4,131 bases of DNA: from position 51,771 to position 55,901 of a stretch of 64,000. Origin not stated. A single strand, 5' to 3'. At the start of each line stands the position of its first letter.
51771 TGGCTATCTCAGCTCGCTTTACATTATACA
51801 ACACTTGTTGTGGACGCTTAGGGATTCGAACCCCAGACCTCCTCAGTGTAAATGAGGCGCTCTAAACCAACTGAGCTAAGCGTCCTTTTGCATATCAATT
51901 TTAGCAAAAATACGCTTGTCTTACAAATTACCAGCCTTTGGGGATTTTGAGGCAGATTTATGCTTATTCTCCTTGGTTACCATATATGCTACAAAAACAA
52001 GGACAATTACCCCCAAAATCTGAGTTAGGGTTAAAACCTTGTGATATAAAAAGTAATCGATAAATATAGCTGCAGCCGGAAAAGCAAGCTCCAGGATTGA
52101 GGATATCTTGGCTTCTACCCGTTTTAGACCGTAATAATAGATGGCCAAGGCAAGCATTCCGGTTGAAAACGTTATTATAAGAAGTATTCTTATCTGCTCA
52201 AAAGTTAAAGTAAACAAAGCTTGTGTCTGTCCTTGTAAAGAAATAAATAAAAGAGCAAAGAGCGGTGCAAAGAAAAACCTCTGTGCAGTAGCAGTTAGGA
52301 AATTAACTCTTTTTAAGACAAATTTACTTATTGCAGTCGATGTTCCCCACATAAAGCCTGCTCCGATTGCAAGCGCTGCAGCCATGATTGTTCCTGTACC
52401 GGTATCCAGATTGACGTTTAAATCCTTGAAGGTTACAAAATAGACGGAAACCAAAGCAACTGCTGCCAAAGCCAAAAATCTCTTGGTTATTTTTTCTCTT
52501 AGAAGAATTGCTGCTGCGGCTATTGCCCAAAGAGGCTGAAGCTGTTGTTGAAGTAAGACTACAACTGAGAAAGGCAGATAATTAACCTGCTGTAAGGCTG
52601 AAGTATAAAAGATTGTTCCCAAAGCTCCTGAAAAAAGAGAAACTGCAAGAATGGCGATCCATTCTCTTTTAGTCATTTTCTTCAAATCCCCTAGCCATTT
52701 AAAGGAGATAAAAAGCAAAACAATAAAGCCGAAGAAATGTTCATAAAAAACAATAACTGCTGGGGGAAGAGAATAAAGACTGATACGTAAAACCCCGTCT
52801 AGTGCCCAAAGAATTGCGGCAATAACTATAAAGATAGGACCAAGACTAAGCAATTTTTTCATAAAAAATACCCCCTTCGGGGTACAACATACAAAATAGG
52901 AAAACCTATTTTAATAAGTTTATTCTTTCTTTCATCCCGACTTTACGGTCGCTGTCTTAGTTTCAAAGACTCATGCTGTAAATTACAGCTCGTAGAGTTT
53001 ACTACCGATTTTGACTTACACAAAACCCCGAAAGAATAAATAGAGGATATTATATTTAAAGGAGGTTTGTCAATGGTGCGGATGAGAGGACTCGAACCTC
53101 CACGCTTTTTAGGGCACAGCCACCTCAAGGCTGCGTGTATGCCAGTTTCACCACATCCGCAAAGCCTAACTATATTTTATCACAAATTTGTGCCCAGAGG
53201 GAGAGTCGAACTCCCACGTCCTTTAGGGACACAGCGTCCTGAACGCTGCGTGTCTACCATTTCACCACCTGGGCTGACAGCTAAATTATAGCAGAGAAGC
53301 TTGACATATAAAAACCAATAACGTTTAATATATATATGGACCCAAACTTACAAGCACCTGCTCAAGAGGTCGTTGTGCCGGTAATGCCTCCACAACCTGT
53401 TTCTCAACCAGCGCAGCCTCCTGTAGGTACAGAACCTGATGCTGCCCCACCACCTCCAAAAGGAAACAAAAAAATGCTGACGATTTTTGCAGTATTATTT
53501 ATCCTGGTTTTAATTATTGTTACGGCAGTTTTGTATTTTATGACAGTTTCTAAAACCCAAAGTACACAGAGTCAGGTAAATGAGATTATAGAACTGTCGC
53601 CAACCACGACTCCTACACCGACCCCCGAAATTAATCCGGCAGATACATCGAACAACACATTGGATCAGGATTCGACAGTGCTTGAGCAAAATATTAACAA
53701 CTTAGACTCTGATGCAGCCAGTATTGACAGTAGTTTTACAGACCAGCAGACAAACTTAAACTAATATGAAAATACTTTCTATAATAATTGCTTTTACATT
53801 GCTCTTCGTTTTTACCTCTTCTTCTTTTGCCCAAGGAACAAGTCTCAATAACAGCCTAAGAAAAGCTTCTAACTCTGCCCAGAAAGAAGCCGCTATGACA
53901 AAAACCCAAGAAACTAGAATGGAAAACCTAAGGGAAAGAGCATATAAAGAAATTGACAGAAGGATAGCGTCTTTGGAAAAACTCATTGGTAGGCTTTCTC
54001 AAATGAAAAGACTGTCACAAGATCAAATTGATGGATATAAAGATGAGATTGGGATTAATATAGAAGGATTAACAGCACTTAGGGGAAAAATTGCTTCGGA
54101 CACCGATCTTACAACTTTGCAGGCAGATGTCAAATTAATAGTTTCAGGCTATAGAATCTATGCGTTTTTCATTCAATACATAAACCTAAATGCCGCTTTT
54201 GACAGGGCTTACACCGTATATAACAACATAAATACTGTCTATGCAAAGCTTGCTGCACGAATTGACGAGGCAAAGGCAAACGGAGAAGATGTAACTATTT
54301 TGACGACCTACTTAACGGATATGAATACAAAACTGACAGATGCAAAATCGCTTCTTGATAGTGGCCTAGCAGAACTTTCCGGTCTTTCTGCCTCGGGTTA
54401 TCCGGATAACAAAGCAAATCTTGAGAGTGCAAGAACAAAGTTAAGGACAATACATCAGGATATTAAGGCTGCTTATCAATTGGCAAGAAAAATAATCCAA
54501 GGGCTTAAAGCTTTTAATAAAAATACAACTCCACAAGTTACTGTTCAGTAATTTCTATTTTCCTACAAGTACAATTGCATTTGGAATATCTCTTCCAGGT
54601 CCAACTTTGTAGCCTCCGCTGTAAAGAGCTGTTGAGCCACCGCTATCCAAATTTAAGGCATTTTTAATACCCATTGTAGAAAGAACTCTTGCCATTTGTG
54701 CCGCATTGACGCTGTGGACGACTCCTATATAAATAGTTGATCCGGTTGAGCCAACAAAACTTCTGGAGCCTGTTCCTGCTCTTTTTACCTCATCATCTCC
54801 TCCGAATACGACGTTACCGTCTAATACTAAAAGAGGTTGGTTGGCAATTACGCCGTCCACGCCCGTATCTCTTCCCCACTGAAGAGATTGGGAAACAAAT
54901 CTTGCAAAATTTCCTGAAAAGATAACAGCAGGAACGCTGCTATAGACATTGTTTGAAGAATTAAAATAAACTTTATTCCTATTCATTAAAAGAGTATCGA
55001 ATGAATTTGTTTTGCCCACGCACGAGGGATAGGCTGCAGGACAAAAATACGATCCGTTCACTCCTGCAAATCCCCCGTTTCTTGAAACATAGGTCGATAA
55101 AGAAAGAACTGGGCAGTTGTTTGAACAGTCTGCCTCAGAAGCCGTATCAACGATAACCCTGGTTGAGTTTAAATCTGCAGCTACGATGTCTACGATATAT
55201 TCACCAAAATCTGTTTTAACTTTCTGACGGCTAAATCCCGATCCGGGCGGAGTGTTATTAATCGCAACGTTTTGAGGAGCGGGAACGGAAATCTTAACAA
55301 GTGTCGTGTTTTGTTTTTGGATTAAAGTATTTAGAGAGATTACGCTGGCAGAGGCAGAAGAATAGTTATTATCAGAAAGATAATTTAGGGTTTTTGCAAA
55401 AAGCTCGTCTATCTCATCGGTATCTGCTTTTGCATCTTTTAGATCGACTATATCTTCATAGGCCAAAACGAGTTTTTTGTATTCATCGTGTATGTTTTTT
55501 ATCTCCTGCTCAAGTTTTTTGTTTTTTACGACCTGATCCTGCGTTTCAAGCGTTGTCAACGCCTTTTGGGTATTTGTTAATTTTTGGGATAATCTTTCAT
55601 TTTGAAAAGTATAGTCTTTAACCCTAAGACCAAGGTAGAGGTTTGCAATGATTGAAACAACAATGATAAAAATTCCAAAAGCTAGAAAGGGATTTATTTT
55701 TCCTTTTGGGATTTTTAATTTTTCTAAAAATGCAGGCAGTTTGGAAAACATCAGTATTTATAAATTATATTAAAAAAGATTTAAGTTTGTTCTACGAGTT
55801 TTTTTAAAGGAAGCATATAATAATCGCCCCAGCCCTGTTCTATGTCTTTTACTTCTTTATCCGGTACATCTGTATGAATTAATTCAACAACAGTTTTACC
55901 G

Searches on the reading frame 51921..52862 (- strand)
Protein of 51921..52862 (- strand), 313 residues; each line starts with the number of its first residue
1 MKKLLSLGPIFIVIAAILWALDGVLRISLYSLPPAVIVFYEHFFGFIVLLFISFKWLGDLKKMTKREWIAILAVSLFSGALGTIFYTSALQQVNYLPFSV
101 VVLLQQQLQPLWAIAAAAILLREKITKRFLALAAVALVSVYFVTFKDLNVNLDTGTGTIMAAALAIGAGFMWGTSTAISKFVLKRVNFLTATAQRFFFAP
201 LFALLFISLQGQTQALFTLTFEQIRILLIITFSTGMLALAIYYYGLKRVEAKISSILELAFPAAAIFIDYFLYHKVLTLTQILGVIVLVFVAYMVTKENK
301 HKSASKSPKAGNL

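Call 71: search_protein_families(library=pfam, proteins=[window:51921-52862:-], max_evalue=0.00001)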
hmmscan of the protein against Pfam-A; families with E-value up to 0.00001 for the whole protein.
window:51921-52862:- (313 aa): 1 family
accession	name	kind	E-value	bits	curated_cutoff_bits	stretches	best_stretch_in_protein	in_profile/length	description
PF00892.27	EamA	-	2.9e-33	115.4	28.2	2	161-295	3-133/135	EamA-like transporter family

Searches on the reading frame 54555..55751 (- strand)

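Call 71: search_protein_families(library=pfam, proteins=[window:54555-55751:-], max_evalue=0.00001)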
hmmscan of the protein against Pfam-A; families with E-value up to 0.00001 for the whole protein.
window:54555-55751:- (398 aa): 1 family
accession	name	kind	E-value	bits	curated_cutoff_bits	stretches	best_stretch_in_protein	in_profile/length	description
PF09992.14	NAGPA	-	3.4e-14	53.9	25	1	229-395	5-168/169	Phosphodiester glycosidase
